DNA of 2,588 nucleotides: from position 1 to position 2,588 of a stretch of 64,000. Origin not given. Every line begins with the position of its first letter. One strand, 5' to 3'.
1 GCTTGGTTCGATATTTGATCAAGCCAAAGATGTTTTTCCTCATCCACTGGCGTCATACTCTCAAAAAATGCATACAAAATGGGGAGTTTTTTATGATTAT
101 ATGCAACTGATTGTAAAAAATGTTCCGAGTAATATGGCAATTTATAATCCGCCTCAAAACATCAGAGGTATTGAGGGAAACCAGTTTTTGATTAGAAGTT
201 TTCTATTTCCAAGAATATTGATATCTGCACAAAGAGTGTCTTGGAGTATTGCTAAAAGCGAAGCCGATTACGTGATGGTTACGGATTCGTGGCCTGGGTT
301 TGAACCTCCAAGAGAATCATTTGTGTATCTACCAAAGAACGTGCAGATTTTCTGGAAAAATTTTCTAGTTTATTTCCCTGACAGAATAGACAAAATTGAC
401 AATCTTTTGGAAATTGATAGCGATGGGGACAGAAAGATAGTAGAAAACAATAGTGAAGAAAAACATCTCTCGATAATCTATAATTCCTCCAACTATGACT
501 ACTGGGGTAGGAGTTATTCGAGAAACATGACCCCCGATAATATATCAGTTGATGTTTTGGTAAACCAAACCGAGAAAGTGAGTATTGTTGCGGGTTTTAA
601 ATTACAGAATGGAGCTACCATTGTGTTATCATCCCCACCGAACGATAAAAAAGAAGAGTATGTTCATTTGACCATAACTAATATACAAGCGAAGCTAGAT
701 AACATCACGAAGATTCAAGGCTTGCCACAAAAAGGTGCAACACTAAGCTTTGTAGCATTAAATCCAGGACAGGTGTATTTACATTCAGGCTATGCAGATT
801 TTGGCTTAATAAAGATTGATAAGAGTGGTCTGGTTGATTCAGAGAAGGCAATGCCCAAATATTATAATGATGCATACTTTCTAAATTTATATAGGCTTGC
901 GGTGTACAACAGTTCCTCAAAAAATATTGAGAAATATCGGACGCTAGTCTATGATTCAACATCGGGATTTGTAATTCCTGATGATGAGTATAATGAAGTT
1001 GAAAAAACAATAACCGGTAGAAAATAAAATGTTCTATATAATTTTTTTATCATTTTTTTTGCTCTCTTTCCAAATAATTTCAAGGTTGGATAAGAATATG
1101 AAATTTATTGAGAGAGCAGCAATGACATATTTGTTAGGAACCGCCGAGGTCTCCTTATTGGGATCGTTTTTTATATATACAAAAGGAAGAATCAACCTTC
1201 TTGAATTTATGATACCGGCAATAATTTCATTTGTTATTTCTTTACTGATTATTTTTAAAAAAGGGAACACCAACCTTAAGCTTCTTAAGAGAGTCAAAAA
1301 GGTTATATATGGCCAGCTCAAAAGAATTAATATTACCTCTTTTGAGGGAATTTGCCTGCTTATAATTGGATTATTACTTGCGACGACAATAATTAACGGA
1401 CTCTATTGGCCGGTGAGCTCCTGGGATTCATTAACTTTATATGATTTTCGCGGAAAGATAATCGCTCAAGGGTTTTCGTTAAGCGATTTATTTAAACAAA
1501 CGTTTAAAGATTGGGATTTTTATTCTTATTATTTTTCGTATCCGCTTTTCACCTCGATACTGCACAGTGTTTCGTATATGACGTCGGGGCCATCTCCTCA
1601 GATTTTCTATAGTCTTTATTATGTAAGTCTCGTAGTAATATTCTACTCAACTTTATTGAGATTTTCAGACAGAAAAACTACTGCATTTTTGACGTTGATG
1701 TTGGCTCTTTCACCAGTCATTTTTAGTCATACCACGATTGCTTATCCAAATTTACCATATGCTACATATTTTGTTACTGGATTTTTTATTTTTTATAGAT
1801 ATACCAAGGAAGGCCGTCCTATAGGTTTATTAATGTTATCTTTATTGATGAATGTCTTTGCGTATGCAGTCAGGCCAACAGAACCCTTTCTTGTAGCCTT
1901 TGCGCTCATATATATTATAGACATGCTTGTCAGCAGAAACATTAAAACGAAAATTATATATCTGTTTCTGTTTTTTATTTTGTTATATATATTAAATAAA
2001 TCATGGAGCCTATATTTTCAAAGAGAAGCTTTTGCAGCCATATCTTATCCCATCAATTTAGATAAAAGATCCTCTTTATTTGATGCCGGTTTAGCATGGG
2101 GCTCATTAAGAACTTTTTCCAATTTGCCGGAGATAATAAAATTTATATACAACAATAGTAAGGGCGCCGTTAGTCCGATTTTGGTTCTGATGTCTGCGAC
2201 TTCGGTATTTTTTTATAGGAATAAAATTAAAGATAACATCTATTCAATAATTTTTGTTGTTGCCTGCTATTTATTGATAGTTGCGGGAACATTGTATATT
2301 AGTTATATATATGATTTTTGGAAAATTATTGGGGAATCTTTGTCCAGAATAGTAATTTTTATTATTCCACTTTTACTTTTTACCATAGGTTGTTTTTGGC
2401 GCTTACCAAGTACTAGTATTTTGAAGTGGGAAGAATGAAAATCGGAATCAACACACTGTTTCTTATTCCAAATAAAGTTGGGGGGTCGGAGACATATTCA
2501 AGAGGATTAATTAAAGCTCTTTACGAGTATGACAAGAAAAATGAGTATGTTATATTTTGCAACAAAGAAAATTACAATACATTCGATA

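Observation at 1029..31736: Glycan island with five GT-C (ArnT/PMT-like) paralogs plus Wzx, Wzy-family, PGT and GDP-mannose supply: possible lipomannan-like/polyprenyl-P-sugar-dependent envelope glycan or protein glycosylation system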

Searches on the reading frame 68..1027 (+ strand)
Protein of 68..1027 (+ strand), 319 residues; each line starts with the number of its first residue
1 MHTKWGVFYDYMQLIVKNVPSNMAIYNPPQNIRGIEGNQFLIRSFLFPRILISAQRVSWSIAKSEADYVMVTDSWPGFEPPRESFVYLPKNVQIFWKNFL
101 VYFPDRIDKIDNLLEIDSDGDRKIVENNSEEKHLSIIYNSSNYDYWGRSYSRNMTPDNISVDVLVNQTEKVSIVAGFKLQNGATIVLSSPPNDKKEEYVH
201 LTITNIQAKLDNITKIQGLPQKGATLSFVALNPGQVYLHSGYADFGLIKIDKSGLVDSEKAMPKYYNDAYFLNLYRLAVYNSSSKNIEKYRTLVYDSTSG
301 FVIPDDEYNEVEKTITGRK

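Call 3: search_protein_families(library=pfam, proteins=[window:68-1027:+], max_evalue=0.01)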
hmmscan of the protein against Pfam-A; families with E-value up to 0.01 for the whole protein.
window:68-1027:+ (319 aa): 0 families

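Call 13: search_protein_families(library=ncbifam, proteins=[window:68-1027:+], max_evalue=0.1)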
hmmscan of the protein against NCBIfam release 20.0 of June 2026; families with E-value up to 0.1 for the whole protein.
window:68-1027:+ (319 aa): 0 families

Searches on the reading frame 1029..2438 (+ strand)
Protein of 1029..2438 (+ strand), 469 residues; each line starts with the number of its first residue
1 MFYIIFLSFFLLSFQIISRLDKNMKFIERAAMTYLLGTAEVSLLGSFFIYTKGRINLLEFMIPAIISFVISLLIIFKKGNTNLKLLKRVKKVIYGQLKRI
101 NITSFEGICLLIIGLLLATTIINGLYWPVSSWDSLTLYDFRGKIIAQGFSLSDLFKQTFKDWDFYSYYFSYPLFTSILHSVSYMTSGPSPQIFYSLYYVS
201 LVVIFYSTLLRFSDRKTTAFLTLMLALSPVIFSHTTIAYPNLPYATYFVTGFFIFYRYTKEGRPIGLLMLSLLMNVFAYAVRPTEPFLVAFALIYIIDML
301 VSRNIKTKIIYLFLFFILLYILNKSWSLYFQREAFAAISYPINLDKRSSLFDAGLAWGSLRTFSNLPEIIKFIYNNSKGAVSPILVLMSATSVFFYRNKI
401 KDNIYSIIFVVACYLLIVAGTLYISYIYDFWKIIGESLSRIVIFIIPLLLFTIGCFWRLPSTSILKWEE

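Call 3: search_protein_families(library=pfam, proteins=[window:1029-2438:+], max_evalue=0.01)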
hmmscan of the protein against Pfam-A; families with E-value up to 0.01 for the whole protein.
window:1029-2438:+ (469 aa): 1 family
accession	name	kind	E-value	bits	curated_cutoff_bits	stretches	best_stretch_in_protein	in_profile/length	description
PF13231.12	PMT_2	-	0.00053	20.7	26.1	1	195-322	29-155/160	Dolichyl-phosphate-mannose-protein mannosyltransferase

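Call 13: search_protein_families(library=ncbifam, proteins=[window:1029-2438:+], max_evalue=0.1)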
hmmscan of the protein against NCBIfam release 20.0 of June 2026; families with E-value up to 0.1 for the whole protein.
window:1029-2438:+ (469 aa): 0 families

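Call 30: find_homologous_proteins(query=window:1029-2438:+, max_evalue=0.001)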
Query window:1029-2438:+ (469 aa): 14 proteins with E <= 0.001 among 8000 candidates.
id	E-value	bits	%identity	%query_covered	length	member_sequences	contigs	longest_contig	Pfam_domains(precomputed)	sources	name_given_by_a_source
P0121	5.0e-295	997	100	100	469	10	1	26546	-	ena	-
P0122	7.8e-251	851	85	96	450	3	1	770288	-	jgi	-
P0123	4.6e-36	143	31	96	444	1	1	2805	-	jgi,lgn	jgi:hypothetical protein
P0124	7.8e-36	142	34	72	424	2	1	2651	-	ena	-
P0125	1.6e-34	138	30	92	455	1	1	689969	-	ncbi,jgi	jgi:hypothetical protein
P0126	1.4e-33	135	32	78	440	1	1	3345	-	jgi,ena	-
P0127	2.1e-32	131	29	94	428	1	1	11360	-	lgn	-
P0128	3.8e-28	117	31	90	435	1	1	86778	-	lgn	-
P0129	7.0e-28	116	29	82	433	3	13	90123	-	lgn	-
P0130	1.8e-26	111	28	92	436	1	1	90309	-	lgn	-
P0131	2.0e-26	111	31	74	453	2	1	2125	-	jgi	-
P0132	4.3e-24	104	28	96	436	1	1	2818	-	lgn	-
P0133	2.3e-10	58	27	60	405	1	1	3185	-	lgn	-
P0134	6.2e-9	54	28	43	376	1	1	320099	-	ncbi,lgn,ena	-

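Call 34: search_solved_structures(query=A1, max_evalue=10)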
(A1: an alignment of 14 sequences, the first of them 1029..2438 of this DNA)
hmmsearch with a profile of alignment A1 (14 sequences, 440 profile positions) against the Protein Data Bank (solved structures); distinct sequences matched with E-value up to 10: 1.
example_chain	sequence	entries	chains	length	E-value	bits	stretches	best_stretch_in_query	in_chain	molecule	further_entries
7rx9_A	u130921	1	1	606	1.5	11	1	124-152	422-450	Phosphatidylinositol 3,4,5-trisphosphate-dependent Rac exchanger 1 protein, Endolysin chim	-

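Call 47: predict_structure(alignment_id=A1)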
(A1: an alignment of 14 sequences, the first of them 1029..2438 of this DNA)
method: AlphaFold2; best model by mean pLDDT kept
length: 469 residues; sequences in the alignment: 14
mean_pLDDT: 75.5   pTM: 0.82
mean pLDDT of the five models: 75.5, 75.1, 72.8, 72.3, 71.0
residues with pLDDT >= 90: 95; 70-90: 225; 50-70: 103; < 50: 46
segments of 3 or more residues with pLDDT < 50: 326-343, 346-361, 461-469
pLDDT, mean of each block of 10 residues (from residue 1): 75 91 89 93 77 73 85 76 60 63 88 95 86 74 74 56 53 80 81 94 96 90 92 84 93 92 89 88 76 83 74 74 52 39 47 44 69 72 61 60 80 82 71 71 87 76 38
secondary structure, 60 per line:
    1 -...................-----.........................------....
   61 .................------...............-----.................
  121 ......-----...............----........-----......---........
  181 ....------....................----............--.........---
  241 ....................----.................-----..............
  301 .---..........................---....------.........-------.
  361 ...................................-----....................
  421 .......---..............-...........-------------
elements in order: H2-20 H26-50 H57-77 H84-98 H104-126 H132-146 H151-158 H164-169 H173-184 H191-210 H215-226 H229-237 H241-260 H265-281 H287-301 H305-330 H334-337 H344-352 H360-395 H401-427 H431-444 H446-456

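Call 51: fold_search(model_id=the predicted structure, library=pdb)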
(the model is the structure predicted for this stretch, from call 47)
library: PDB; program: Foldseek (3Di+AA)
matches with E <= 10: 116; with E <= 0.001: 0
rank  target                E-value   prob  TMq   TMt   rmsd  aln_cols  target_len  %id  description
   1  6ftg_5                1.0e-01  1.00  0.40  0.31  12.9       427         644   10  Subtomogram average of OST-containing ribosome-translocon complexes from canine rough microsomal membranes (released 2018-03-21)
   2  8if8_B                1.5e-01  0.98  0.35  0.28  13.3       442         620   12  Arabinosyltransferase AftA (released 2023-05-31)
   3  3rce_A                1.5e-01  1.00  0.42  0.31  12.2       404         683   14  Bacterial oligosaccharyltransferase PglB (released 2011-06-15)
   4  5ezm                  1.8e-01  1.00  0.42  0.37   8.1       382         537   13  Crystal Structure of ArnT from Cupriavidus metallidurans in the apo state (released 2016-02-17)
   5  8if8_C                1.8e-01  0.96  0.34  0.28  13.2       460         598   12  Arabinosyltransferase AftA (released 2023-05-31)
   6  3waj                  4.0e-01  0.94  0.39  0.24  15.7       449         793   13  Crystal structure of the Archaeoglobus fulgidus oligosaccharyltransferase (O29867_ARCFU) complex with Zn and sulfate (released 2013-10-30)
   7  5f15                  4.8e-01  0.99  0.44  0.39   7.3       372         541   13  Crystal Structure of ArnT from Cupriavidus metallidurans bound to Undecaprenyl phosphate (released 2016-02-17)
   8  3aq0_F                8.2e-01  0.08  0.09  0.12  22.5       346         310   13  Ligand-bound form of Arabidopsis medium/long-chain length prenyl pyrophosphate synthase (surface polar residue mutant) (released 2011-01-19)
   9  8wjq                  1.2e+00  0.12  0.13  0.11  24.4       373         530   10  Cryo-EM structure of URAT1(R477S)-Urate complex (released 2024-08-28)
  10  6s7t_A                1.3e+00  0.77  0.37  0.27  11.5       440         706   10  Cryo-EM structure of human oligosaccharyltransferase complex OST-B (released 2019-12-18)
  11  9s6s_A                1.4e+00  0.69  0.34  0.30  10.9       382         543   12  Ternary cryo-EM structure of human ALG9 with Dol25-PP-GlcNAc2Man6, Dol25-P-Man and Fab (released 2026-03-18)
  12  5oxk                  1.4e+00  0.08  0.12  0.13  23.6       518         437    9  PepTSt in complex with dipeptide Ala-Gln (released 2018-02-21)
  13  7e9s_A                1.5e+00  0.84  0.41  0.24  12.6       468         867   12  Archaeal oligosaccharyltransferase AglB from Archaeoglobus fulgidus in complex with an inhibitory peptide and a dolich (released 2021-09-08)
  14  9dm5                  1.5e+00  0.44  0.32  0.37  10.9       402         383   14  Product-Bound mannosyltransferase PimE (released 2025-06-25)
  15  9s6u_A                1.6e+00  0.66  0.34  0.30  10.1       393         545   10  Ternary cryo-EM structure of human ALG9 with Dol25-PP-GlcNAc2Man8, Dol25-P-Man and Fab (released 2026-03-18)
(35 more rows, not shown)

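Call 62: find_encoding_contigs(protein=window:1029-2438:+, flank=10000, max_places=2)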
Protein window:1029-2438:+ (469 aa): 23 contigs read that carry it; 2 places shown.
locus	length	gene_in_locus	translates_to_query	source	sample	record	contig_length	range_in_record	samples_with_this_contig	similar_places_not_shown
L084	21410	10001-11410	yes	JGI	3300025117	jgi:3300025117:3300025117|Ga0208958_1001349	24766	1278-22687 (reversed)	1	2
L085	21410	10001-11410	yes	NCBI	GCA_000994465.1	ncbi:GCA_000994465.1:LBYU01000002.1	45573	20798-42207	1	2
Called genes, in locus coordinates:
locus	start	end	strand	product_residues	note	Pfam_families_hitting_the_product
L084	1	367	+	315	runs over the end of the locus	-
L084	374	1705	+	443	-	-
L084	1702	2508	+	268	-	PF01370:Epimerase, PF04321:RmlD_sub_bind, PF13460:NAD_binding_10 (faint), PF01073:3Beta_HSD, PF02719:Polysacc_synt_2, PF16363:GDP_Man_Dehyd, PF07993:NAD_binding_4 (weak)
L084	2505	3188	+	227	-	PF00535:Glycos_transf_2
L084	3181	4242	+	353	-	PF00535:Glycos_transf_2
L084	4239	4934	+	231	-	-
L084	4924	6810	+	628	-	-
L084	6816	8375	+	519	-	-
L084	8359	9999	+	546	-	-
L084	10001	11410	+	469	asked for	-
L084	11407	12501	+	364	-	PF00534:Glycos_transf_1, PF13692:Glyco_trans_1_4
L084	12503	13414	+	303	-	PF13641:Glyco_tranf_2_3, PF00535:Glycos_transf_2 (weak)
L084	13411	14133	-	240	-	PF08241:Methyltransf_11, PF13649:Methyltransf_25 (weak)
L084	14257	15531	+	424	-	PF08421:Methyltransf_13, PF13489:Methyltransf_23, PF08241:Methyltransf_11, PF08242:Methyltransf_12, PF13649:Methyltransf_25 (weak), PF08484:Methyltransf_14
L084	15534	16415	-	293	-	PF01370:Epimerase, PF04321:RmlD_sub_bind, PF01073:3Beta_HSD, PF16363:GDP_Man_Dehyd (weak), PF07993:NAD_binding_4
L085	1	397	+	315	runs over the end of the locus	-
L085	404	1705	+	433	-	-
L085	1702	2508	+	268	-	PF01370:Epimerase, PF04321:RmlD_sub_bind, PF13460:NAD_binding_10 (faint), PF01073:3Beta_HSD, PF02719:Polysacc_synt_2, PF16363:GDP_Man_Dehyd, PF07993:NAD_binding_4 (weak)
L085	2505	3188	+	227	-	PF00535:Glycos_transf_2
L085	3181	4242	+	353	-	PF00535:Glycos_transf_2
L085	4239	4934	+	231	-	-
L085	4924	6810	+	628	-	-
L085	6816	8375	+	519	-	-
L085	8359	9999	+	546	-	-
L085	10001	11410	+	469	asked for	-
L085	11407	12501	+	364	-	PF00534:Glycos_transf_1, PF13692:Glyco_trans_1_4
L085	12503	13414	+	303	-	PF13641:Glyco_tranf_2_3, PF00535:Glycos_transf_2 (weak)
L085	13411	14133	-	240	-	PF08241:Methyltransf_11, PF13649:Methyltransf_25 (weak)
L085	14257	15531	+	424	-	PF08421:Methyltransf_13, PF13489:Methyltransf_23, PF08241:Methyltransf_11, PF08242:Methyltransf_12, PF13649:Methyltransf_25 (weak), PF08484:Methyltransf_14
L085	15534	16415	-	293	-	PF01370:Epimerase, PF04321:RmlD_sub_bind, PF01073:3Beta_HSD, PF16363:GDP_Man_Dehyd (weak), PF07993:NAD_binding_4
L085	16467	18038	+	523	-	PF13231:PMT_2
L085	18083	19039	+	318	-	PF13310:Virulence_RhuM, PF02661:Fic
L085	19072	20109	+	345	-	PF01943:Polysacc_synt, PF01554:MatE (weak), PF13440:Polysacc_synt_3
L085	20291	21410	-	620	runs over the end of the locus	PF13522:GATase_6, PF13537:GATase_7, PF12481:DUF3700 (weak), PF00733:Asn_synthase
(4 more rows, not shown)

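Call 63: search_protein_families(library=pfam, proteins=[L085:404-1705:+, L085:4239-4934:+, L085:4924-6810:+, L085:6816-8375:+, L085:8359-9999:+, L085:2505-3188:+, L085:3181-4242:+], max_evalue=1)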
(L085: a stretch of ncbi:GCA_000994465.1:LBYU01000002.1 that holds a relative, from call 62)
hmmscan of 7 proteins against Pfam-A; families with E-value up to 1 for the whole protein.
L085:404-1705:+ (433 aa): 0 families

L085:4239-4934:+ (231 aa): 5 families
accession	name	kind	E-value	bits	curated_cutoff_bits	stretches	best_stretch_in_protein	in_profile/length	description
PF08241.18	Methyltransf_11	-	0.00079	20.4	21.2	1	79-143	29-89/95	Methyltransferase domain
PF13649.12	Methyltransf_25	-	0.0086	17.2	27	1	79-143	32-95/97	Methyltransferase domain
PF13489.12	Methyltransf_23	-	0.088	13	27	1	96-166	61-132/164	Methyltransferase domain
PF07021.18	MetW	-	0.13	12.3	21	1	107-151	71-112/193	Methionine biosynthesis protein MetW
PF08242.18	Methyltransf_12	-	0.25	12.6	30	1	87-142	44-93/98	Methyltransferase domain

L085:4924-6810:+ (628 aa): 1 family
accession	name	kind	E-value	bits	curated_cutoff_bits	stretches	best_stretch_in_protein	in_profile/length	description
PF01739.24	CheR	-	0.41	10.5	27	0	302-320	143-161/195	CheR methyltransferase, SAM binding domain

L085:6816-8375:+ (519 aa): 0 families

L085:8359-9999:+ (546 aa): 0 families

L085:2505-3188:+ (227 aa): 3 families
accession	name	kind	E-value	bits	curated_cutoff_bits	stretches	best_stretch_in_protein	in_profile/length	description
PF00535.33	Glycos_transf_2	-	8e-16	58.9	23.3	1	4-98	1-93/168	Glycosyl transferase family 2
PF13641.12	Glyco_tranf_2_3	-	0.0051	17.3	27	1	3-90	3-93/230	Glycosyltransferase like family 2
PF13733.12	Glyco_transf_7N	-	0.084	12.9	27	1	2-42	48-87/134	N-terminal region of glycosyl transferase group 7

L085:3181-4242:+ (353 aa): 4 families
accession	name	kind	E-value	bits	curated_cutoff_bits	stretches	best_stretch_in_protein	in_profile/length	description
PF00535.33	Glycos_transf_2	-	1.3e-26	93.9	23.3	1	9-170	2-165/168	Glycosyl transferase family 2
PF10111.15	Glyco_tranf_2_2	-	0.00014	21.9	27.3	1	9-110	2-107/276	Glycosyltransferase like family 2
PF13704.12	Glyco_tranf_2_4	-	0.04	14.9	27.5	1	40-94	21-81/98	Glycosyl transferase family 2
PF07264.17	EI24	-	0.4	11.2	32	0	217-351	39-164/199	Sulfate transporter CysZ/Etoposide-induced protein 2.4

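Call 69: search_protein_families(library=ncbifam, proteins=[L085:3181-4242:+, L085:2505-3188:+], max_evalue=0.00001)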
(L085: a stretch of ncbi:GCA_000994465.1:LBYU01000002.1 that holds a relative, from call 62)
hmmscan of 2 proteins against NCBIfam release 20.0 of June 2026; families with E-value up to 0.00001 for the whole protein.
L085:3181-4242:+ (353 aa): 11 families
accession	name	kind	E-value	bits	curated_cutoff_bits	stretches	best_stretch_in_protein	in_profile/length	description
TIGR04182.1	glyco_TIGR04182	equivalog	7.2e-26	91.2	325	1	8-246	3-235/293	S-layer glycoprotein N-glycosyltransferase AglJ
NF058614.1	PPMAGASynPpgS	equivalog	1.4e-17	63.9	370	1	9-203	4-196/226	polyprenyl-phospho-N-acetylgalactosaminyl synthase PpgS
NF041391.1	DPhHxTase_Halo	equivalog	4.5e-17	61.7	375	1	14-204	4-184/213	dolichyl-phosphate hexose transferase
TIGR04283.1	glyco_like_mftF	equivalog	2e-10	40.6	182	1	7-109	1-97/221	TIGR04283 family arsenosugar biosynthesis glycosyltransferase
NF047588.1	GlcsyltransPgfSStrep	equivalog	1.7e-09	37.4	500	1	6-164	2-159/308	glycosyltransferase PgfS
TIGR03937.1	PgaC_IcaA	equivalog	2.3e-09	36.7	422.3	1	6-96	46-137/407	poly-beta-1,6-N-acetyl-D-glucosamine synthase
NF041875.1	EPS_EpsD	equivalog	6.3e-09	35.7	370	1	10-133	4-128/325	exopolysaccharide biosynthesis glycosyltransferase EpsD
NF010496.0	PRK13915.1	equivalog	4.4e-08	32.6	262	1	7-96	33-128/307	glucosyl-3-phosphoglycerate synthase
NF007986.1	PRK10714.1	equivalog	4.5e-08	32.5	529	1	8-120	9-126/316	undecaprenyl-phosphate 4-deoxy-4-formamido-L-arabinose transferase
NF007482.0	PRK10073.1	equivalog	1.9e-07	30.4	423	1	3-95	4-96/334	glycosyltransferase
NF047683.1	TeichurnBiosyTuaG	equivalog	8.1e-07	28.9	400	1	4-113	5-115/252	teichuronic acid biosynthesis protein TuaG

L085:2505-3188:+ (227 aa): 9 families
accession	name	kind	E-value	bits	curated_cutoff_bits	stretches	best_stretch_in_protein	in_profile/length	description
NF047588.1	GlcsyltransPgfSStrep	equivalog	2e-10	40.4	500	1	1-142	1-146/308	glycosyltransferase PgfS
NF007482.0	PRK10073.1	equivalog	1.9e-08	33.7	423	1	2-93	7-95/334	glycosyltransferase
TIGR03937.1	PgaC_IcaA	equivalog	2e-08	33.6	422.3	1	2-93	46-135/407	poly-beta-1,6-N-acetyl-D-glucosamine synthase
TIGR04283.1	glyco_like_mftF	equivalog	1.2e-07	31.5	182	1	3-90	1-79/221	TIGR04283 family arsenosugar biosynthesis glycosyltransferase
NF047683.1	TeichurnBiosyTuaG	equivalog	8.8e-07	28.8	400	1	3-93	8-96/252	teichuronic acid biosynthesis protein TuaG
NF010496.0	PRK13915.1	equivalog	1e-06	28.1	262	1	2-98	32-131/307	glucosyl-3-phosphoglycerate synthase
NF041391.1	DPhHxTase_Halo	equivalog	1.4e-06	27.4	375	1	32-203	21-187/213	dolichyl-phosphate hexose transferase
NF007986.1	PRK10714.1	equivalog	2.2e-06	26.9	529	1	2-139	7-144/316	undecaprenyl-phosphate 4-deoxy-4-formamido-L-arabinose transferase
NF058614.1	PPMAGASynPpgS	equivalog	7.6e-06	25.5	370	0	5-197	4-194/226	polyprenyl-phospho-N-acetylgalactosaminyl synthase PpgS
